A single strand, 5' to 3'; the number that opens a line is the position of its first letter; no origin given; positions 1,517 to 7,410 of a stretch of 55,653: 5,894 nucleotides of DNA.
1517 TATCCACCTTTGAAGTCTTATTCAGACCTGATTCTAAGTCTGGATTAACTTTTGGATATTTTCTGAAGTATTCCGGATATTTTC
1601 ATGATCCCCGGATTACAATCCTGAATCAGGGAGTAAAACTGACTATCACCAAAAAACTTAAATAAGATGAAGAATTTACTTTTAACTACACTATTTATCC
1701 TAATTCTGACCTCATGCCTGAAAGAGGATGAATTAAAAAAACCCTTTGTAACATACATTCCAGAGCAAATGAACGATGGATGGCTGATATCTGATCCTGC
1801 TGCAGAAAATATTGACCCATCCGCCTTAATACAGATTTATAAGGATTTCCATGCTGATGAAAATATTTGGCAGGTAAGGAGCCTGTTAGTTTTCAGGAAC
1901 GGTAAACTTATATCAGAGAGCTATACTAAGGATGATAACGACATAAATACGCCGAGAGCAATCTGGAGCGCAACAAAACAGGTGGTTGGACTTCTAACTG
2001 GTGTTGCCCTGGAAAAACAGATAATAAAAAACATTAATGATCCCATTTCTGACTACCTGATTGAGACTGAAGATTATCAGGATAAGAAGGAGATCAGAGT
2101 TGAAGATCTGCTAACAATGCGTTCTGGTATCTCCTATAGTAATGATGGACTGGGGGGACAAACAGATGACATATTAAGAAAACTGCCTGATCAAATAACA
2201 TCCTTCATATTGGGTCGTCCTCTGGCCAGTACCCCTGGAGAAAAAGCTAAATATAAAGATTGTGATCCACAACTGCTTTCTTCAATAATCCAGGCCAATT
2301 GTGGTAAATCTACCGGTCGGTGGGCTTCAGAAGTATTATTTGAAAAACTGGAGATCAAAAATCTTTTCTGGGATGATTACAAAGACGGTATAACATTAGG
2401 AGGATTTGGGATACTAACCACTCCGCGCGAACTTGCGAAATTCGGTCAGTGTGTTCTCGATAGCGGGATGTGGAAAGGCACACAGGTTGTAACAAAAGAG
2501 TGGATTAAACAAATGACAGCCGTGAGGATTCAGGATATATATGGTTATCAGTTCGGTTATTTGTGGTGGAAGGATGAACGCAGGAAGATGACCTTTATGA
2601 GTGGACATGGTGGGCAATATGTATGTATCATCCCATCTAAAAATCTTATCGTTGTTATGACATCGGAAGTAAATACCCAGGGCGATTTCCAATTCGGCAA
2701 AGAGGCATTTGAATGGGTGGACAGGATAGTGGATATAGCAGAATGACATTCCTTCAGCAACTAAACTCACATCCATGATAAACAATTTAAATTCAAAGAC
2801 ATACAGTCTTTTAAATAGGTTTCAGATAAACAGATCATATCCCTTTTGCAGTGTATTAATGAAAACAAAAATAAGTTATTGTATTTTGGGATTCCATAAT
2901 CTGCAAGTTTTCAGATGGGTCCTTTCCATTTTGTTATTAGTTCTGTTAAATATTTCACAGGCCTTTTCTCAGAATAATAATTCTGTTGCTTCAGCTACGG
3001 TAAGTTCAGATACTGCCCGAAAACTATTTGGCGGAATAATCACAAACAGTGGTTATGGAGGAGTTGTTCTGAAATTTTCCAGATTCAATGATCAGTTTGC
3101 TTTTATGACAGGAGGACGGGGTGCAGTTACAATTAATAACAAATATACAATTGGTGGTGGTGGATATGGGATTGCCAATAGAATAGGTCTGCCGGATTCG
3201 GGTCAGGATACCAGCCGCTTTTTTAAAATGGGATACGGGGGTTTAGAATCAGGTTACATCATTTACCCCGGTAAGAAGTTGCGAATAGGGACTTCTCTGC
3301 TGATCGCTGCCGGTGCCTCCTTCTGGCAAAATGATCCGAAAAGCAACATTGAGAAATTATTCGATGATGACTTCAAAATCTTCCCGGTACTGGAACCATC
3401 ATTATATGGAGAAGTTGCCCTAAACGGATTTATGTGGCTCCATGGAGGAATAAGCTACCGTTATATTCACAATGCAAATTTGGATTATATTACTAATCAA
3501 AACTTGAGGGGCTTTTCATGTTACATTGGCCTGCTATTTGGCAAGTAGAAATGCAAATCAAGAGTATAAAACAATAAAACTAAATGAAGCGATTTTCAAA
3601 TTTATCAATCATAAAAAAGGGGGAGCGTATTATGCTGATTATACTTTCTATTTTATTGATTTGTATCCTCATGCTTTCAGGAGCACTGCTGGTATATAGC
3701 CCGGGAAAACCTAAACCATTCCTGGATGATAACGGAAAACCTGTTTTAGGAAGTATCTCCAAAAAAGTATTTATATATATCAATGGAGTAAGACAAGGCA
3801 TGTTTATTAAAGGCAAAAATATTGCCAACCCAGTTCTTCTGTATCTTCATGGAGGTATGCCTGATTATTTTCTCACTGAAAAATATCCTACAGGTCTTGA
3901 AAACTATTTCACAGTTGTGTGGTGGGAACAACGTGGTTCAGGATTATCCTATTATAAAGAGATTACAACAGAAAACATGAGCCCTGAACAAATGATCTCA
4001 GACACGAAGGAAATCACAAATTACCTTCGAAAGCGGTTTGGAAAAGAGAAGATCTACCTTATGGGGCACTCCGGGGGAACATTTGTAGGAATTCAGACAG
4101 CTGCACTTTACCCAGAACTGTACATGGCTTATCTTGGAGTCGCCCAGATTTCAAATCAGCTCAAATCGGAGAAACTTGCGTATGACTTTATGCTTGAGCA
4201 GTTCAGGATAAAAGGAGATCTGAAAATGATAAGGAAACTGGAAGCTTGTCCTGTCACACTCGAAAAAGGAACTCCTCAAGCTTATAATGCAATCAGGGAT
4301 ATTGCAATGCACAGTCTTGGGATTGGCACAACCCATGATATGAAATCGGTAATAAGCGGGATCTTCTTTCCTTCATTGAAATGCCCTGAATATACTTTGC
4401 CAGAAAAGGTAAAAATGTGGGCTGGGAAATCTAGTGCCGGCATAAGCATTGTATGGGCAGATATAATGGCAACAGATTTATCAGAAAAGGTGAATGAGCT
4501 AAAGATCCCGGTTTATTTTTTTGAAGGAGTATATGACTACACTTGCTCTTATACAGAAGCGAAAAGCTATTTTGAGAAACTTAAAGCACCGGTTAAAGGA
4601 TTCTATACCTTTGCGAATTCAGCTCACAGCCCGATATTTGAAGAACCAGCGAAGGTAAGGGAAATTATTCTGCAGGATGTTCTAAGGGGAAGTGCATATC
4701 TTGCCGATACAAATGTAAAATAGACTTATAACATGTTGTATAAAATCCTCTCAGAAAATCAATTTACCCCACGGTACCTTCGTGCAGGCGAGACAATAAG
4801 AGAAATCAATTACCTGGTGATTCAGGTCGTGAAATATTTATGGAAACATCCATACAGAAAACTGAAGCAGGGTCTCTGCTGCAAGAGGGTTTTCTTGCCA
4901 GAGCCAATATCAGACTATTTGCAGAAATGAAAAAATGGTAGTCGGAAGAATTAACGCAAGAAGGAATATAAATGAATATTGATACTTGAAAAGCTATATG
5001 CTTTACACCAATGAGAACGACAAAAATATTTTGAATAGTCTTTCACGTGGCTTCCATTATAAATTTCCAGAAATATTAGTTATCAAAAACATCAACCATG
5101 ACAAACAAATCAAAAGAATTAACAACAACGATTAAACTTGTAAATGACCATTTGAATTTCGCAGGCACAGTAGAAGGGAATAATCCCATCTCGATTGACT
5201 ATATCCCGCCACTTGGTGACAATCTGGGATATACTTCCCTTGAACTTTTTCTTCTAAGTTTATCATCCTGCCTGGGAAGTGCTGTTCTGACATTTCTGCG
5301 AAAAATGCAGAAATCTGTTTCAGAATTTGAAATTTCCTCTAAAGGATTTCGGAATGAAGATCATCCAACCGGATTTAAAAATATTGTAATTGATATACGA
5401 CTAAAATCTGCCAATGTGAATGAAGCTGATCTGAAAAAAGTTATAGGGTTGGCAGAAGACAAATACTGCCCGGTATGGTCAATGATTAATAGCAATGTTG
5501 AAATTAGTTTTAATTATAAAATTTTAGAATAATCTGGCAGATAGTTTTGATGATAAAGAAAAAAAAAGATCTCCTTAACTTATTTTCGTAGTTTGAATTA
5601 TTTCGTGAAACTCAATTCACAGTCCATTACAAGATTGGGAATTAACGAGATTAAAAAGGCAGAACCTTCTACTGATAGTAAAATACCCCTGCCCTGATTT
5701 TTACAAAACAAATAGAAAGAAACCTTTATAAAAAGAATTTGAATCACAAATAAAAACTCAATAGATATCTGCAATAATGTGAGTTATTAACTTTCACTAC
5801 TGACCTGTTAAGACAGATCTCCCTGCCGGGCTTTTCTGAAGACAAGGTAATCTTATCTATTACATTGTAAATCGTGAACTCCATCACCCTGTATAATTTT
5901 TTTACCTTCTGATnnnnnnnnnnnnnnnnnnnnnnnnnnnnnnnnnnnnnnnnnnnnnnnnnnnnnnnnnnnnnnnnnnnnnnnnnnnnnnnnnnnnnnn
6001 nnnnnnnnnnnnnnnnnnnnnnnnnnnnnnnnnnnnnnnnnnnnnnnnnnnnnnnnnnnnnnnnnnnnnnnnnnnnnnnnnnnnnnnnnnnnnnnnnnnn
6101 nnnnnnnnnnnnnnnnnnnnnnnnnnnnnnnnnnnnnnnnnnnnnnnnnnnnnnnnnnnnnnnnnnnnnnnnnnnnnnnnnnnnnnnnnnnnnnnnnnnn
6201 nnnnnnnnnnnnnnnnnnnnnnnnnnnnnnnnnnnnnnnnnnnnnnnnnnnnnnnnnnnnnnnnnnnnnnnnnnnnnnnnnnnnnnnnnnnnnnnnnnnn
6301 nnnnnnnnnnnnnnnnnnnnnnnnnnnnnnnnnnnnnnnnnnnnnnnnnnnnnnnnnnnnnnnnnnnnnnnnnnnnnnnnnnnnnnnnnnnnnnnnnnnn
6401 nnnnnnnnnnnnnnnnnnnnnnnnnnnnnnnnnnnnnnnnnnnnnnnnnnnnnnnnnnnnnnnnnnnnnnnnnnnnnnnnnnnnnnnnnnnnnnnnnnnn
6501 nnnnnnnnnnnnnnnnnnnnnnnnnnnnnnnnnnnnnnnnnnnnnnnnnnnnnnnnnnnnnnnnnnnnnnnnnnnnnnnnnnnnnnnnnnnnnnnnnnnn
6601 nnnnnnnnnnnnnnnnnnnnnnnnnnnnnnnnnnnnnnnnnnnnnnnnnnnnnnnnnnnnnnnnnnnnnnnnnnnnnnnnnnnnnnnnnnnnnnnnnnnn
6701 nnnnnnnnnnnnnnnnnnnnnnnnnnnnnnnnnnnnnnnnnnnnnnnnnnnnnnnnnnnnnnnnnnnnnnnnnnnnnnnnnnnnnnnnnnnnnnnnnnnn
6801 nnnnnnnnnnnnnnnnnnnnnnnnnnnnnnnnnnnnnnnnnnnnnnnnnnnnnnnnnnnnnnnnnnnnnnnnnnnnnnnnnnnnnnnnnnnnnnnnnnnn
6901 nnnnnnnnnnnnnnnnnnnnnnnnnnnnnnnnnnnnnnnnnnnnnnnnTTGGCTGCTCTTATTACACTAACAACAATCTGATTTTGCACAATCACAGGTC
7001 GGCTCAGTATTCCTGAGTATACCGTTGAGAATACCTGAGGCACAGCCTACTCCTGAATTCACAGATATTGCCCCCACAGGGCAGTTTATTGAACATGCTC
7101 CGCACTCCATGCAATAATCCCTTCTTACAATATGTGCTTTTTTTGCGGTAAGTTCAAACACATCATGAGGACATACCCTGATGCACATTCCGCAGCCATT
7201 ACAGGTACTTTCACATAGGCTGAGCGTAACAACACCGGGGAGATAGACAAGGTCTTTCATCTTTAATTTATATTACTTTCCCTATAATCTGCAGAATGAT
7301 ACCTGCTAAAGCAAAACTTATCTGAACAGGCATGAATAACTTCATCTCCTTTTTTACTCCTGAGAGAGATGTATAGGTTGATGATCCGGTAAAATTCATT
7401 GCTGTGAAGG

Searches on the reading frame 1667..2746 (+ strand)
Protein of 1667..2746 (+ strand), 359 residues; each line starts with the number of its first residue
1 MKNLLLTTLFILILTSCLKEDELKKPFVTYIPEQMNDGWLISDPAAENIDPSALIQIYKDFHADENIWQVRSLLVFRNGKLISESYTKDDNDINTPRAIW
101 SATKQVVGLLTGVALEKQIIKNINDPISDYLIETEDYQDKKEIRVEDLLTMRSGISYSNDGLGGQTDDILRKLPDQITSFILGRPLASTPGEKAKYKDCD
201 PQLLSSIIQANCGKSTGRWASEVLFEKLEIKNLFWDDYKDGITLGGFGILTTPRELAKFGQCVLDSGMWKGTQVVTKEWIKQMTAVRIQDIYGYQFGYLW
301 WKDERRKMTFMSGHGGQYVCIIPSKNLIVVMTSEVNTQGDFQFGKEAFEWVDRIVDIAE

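Call 7: search_protein_families(library=pfam, proteins=[window:1667-2746:+], max_evalue=0.00001)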
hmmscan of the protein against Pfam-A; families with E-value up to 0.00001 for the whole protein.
window:1667-2746:+ (359 aa): 1 family
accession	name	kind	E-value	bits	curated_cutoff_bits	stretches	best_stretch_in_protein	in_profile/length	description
PF00144.29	Beta-lactamase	-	1.3e-23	84.2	27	1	72-337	18-312/329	Beta-lactamase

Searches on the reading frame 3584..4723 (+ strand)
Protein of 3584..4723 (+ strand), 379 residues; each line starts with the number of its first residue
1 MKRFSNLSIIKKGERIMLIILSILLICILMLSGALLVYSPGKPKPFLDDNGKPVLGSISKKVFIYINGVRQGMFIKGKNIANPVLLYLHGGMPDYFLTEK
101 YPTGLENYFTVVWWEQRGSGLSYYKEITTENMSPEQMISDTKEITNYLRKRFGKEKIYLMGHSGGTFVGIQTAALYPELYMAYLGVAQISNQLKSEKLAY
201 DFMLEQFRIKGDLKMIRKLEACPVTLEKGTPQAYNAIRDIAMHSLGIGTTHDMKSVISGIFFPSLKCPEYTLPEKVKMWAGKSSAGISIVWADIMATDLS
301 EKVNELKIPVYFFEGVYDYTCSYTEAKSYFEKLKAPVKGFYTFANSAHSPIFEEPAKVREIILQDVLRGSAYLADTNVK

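Call 7: search_protein_families(library=pfam, proteins=[window:3584-4723:+], max_evalue=0.00001)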
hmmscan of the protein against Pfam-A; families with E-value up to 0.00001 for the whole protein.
window:3584-4723:+ (379 aa): 1 family
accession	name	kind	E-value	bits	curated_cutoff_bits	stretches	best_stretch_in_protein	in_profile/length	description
PF12146.15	Hydrolase_4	-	2.6e-12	47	27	1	108-179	31-100/239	Serine aminopeptidase, S33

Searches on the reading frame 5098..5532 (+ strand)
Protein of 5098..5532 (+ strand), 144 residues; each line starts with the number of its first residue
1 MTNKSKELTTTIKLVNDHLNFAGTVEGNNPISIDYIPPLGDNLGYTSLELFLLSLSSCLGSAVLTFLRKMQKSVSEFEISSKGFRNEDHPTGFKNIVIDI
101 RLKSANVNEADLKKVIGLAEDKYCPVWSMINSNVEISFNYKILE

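Call 7: search_protein_families(library=pfam, proteins=[window:5098-5532:+], max_evalue=0.00001)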
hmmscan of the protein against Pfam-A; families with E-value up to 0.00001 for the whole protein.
window:5098-5532:+ (144 aa): 1 family
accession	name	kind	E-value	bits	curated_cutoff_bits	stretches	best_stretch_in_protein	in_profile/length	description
PF02566.24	OsmC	-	2e-16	60.7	27.5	1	40-137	1-98/100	OsmC-like protein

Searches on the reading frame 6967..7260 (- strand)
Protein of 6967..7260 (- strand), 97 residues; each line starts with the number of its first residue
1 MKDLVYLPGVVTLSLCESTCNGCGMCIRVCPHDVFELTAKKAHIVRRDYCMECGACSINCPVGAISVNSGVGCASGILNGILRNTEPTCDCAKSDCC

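Call 62: search_protein_families(library=ncbifam, proteins=[window:6967-7260:-], max_evalue=0.00001)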
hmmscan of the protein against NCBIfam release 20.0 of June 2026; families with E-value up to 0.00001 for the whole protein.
window:6967-7260:- (97 aa): 23 families
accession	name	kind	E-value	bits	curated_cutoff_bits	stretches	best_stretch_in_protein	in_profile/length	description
NF040864.1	HgcB_ferredoxin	equivalog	9.7e-35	118.3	99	1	6-97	2-93/93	mercury methylation ferredoxin HgcB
NF043039.1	HgcAB_like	equivalog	1.6e-13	51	285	1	12-66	294-350/350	HgcAB-like fusion protein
TIGR01944.1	rnfB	subfamily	2.1e-09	37.2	68.7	1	15-68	110-163/190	RnfABCDGE type electron transport complex subunit B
NF040770.1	hetero_SS_HdrA2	exception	9.3e-09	33.9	1100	1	15-68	574-626/777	CoB-CoM heterodisulfide reductase HdrA2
NF042909.1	FMH_DH_FwdF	exception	1.6e-08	34.1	375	1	12-68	251-314/336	tungsten-dependent formylmethanofuran dehydrogenase subunit FwdF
NF038196.1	ferrodoxin_EFR1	subfamily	2.3e-08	34.4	75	1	17-68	183-232/242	EFR1 family ferrodoxin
TIGR02179.1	PorD_KorD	subfamily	3.8e-08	33.3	60.05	1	17-67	24-74/78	2-oxoacid:acceptor oxidoreductase, delta subunit, pyruvate/2-ketoisovalerate family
NF006221.0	PRK08348.1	subfamily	1.1e-07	31.6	124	1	18-69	44-96/136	NADH-plastoquinone oxidoreductase subunit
TIGR02060.1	aprB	equivalog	1.5e-07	31.4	135.65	1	18-71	8-68/132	adenylyl-sulfate reductase subunit beta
TIGR02494.1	PFLE_PFLC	subfamily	1.8e-07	30.7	174.35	1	13-84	43-116/293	glycyl-radical enzyme activating protein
TIGR03294.1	FrhG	equivalog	3.3e-07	30.3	245.5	1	14-62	170-217/228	coenzyme F420 hydrogenase subunit gamma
NF006446.0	PRK08764.1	equivalog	3.5e-07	30.2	220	1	15-68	83-136/139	Rnf electron transport complex subunit RnfB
NF005415.0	PRK06991.1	equivalog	4.4e-07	29.8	281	1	16-71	83-138/284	electron transport complex subunit RsxB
TIGR04395.1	cutC_activ_rSAM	equivalog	4.8e-07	29.4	360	1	17-79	53-117/309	choline TMA-lyase-activating enzyme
NF042987.1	OGOR_delta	exception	5.7e-07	29.6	125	1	11-68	24-88/89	2-oxoglutarate ferredoxin oxidoreductase subunit delta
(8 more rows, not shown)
